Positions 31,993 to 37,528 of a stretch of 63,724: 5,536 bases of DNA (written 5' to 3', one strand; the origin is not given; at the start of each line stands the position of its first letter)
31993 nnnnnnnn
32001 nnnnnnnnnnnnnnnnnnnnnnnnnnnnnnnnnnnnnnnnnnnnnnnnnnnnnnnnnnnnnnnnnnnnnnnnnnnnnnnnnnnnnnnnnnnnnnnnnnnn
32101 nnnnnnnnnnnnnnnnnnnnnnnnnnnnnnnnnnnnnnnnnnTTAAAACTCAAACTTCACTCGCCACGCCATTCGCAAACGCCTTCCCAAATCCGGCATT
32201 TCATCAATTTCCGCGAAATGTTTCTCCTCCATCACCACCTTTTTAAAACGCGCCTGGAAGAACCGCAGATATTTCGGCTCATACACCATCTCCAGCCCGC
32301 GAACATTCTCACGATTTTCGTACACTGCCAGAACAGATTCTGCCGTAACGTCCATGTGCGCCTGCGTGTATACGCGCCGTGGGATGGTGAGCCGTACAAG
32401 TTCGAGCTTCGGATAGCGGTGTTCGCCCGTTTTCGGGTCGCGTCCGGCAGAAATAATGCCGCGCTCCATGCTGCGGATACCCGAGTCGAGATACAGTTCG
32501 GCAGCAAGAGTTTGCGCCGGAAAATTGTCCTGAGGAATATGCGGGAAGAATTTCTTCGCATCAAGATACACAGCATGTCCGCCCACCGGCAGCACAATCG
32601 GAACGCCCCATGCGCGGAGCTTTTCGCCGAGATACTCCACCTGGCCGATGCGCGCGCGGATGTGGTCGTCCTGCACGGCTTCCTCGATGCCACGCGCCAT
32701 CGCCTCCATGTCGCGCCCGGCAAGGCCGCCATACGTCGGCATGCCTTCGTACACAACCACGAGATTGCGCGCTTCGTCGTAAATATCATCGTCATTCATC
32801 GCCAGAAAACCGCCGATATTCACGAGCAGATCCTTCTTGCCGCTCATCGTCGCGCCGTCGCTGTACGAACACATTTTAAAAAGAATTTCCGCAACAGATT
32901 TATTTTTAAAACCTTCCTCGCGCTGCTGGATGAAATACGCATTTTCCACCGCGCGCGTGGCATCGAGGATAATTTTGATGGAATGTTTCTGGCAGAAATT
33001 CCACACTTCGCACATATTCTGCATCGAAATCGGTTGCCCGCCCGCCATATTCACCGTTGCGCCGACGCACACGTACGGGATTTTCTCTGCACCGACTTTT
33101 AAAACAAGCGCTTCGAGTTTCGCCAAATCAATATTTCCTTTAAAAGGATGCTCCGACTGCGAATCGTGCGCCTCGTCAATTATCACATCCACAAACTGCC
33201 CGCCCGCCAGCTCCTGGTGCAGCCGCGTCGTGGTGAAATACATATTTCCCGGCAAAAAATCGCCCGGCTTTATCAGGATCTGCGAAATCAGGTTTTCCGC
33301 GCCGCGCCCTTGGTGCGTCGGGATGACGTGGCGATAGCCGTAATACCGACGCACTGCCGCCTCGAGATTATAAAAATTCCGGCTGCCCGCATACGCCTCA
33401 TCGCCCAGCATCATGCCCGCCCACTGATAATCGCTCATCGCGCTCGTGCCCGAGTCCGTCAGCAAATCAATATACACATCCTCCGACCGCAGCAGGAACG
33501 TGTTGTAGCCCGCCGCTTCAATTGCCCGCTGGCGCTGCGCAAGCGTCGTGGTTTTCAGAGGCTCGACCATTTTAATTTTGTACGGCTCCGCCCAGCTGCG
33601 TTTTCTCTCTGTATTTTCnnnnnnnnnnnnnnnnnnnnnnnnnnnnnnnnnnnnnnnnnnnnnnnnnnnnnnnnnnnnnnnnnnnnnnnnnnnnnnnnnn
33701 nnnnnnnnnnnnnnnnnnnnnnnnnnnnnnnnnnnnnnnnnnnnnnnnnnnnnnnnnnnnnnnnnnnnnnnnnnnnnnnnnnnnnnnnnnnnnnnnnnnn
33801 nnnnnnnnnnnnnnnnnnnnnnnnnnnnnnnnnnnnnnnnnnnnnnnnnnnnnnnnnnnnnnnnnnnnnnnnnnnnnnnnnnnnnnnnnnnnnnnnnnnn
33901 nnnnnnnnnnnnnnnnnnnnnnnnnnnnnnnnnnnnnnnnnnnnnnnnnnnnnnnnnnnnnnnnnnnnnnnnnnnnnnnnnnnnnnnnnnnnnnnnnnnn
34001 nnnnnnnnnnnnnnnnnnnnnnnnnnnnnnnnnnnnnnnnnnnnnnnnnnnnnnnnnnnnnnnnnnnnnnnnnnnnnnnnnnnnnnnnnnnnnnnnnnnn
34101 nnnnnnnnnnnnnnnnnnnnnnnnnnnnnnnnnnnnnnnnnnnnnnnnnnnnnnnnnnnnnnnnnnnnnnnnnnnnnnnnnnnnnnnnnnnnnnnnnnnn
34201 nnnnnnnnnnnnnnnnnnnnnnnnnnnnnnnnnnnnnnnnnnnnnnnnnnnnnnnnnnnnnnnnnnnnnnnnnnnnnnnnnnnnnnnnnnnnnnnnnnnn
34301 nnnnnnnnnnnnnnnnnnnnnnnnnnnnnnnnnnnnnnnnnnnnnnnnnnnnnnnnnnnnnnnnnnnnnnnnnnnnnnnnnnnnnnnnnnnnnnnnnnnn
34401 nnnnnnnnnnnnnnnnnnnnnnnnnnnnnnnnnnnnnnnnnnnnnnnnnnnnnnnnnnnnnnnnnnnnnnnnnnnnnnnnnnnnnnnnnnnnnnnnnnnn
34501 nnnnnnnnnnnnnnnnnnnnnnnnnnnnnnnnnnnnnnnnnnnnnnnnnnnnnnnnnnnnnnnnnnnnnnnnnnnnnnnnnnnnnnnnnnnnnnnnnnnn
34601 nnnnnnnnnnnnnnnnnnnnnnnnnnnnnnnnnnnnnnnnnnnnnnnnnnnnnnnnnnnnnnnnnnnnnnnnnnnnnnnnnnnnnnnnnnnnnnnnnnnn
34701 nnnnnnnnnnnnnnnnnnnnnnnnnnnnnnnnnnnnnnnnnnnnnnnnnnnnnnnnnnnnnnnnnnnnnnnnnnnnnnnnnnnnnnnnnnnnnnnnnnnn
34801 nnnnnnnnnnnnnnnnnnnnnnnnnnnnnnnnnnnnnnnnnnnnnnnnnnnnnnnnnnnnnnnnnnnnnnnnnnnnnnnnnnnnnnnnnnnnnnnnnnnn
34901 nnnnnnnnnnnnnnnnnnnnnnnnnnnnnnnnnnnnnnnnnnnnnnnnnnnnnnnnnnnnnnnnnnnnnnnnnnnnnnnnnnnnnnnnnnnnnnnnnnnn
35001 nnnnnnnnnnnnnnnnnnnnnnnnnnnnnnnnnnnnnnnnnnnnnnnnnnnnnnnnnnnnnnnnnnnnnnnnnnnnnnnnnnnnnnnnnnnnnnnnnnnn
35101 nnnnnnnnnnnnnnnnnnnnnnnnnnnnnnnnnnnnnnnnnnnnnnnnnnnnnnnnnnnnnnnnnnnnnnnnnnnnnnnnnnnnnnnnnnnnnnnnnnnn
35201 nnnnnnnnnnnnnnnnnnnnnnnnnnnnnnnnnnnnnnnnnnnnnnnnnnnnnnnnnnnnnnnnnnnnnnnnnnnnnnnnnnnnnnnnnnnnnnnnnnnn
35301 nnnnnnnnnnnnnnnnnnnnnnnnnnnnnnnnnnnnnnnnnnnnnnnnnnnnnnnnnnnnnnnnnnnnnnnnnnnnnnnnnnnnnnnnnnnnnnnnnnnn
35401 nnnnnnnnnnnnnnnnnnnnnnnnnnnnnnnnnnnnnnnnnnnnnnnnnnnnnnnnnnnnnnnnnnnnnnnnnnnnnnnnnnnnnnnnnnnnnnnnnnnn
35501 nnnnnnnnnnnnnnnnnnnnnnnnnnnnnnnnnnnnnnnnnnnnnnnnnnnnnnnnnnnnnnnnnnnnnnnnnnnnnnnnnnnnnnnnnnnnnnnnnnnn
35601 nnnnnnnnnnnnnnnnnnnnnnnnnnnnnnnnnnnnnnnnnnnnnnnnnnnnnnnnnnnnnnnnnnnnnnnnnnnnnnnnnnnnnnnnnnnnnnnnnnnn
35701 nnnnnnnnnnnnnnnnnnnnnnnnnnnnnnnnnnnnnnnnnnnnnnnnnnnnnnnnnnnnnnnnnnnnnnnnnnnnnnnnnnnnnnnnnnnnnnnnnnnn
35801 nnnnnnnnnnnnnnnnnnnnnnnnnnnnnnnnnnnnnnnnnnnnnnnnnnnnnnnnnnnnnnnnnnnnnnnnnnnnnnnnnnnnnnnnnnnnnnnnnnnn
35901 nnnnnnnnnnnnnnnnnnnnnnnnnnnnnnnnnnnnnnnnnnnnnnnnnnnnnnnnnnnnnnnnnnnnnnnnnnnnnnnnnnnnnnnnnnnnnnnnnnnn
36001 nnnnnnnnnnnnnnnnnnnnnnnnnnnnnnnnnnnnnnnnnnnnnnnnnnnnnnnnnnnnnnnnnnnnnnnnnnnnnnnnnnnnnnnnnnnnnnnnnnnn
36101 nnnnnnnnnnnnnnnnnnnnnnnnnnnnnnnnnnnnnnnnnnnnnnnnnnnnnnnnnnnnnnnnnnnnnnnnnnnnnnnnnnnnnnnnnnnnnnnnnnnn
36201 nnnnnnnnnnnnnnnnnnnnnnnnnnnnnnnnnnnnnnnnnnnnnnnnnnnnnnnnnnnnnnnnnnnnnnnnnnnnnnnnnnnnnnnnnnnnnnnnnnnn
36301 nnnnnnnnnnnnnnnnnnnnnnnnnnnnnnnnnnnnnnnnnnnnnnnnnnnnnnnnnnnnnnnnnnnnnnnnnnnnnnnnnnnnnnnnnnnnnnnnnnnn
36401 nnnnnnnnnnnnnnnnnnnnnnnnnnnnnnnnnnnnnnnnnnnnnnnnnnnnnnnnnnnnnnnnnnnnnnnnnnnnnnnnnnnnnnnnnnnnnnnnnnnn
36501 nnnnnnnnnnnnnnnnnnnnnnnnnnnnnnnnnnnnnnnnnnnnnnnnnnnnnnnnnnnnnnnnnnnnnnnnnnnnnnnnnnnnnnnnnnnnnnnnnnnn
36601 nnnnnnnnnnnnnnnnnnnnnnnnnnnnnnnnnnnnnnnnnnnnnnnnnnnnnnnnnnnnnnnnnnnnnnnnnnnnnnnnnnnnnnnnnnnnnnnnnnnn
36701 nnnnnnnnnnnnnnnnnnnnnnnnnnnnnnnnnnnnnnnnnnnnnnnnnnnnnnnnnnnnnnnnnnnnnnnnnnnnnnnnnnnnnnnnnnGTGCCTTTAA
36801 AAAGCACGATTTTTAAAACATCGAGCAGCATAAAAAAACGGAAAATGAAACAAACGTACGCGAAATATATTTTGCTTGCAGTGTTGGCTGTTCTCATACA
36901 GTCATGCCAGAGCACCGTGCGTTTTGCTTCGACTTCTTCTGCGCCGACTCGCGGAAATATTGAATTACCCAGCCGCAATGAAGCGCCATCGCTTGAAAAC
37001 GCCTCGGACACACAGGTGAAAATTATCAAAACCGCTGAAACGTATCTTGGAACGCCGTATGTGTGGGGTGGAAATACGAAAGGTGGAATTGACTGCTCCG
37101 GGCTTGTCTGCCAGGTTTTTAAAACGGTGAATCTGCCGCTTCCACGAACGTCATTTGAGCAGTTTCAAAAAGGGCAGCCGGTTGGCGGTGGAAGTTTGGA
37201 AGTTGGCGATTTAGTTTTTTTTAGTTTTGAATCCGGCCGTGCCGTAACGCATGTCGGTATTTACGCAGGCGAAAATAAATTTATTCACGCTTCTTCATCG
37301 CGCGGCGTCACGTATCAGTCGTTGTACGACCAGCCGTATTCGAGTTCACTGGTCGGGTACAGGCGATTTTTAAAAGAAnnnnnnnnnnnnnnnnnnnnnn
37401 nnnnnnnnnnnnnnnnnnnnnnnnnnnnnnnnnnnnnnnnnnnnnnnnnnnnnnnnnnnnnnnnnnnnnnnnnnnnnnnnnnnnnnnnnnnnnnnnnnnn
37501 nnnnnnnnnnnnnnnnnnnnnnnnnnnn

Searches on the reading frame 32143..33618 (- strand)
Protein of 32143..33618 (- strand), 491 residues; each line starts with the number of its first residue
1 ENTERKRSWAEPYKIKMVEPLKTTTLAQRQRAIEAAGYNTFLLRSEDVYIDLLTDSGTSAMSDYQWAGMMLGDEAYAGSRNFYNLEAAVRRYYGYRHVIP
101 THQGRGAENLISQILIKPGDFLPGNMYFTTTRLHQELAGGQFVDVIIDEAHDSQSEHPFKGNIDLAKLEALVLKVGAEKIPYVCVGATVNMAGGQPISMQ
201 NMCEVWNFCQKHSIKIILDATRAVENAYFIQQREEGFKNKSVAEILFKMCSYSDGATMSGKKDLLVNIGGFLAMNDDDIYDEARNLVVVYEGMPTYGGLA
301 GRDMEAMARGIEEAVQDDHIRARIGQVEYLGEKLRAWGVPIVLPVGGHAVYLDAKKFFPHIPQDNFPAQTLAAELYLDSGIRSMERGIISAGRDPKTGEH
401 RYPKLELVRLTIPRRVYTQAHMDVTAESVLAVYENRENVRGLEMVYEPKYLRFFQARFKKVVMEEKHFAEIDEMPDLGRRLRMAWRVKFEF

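Call 100: search_protein_families(library=pfam, max_evalue=0.00001, proteins=[window:32143-33618:-])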
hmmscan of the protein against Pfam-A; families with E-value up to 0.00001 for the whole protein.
window:32143-33618:- (491 aa): 1 family
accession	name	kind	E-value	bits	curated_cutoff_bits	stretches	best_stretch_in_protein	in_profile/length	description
PF01212.27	Beta_elim_lyase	-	2.5e-82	276.9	27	1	51-427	1-287/288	Beta-eliminating lyase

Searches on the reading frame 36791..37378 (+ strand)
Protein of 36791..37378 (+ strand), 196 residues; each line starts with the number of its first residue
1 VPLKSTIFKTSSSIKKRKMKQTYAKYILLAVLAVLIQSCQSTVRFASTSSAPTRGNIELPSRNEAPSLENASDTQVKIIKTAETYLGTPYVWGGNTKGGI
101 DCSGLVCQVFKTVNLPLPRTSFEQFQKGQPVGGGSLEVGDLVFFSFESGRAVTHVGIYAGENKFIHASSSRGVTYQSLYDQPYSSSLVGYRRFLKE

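Call 100: search_protein_families(library=pfam, max_evalue=0.00001, proteins=[window:36791-37378:+])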
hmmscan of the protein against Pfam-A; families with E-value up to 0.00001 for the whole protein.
window:36791-37378:+ (196 aa): 1 family
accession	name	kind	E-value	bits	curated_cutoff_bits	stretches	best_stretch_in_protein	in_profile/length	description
PF00877.26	NLPC_P60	-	8.9e-28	96.8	23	1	87-192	1-105/105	NlpC/P60 family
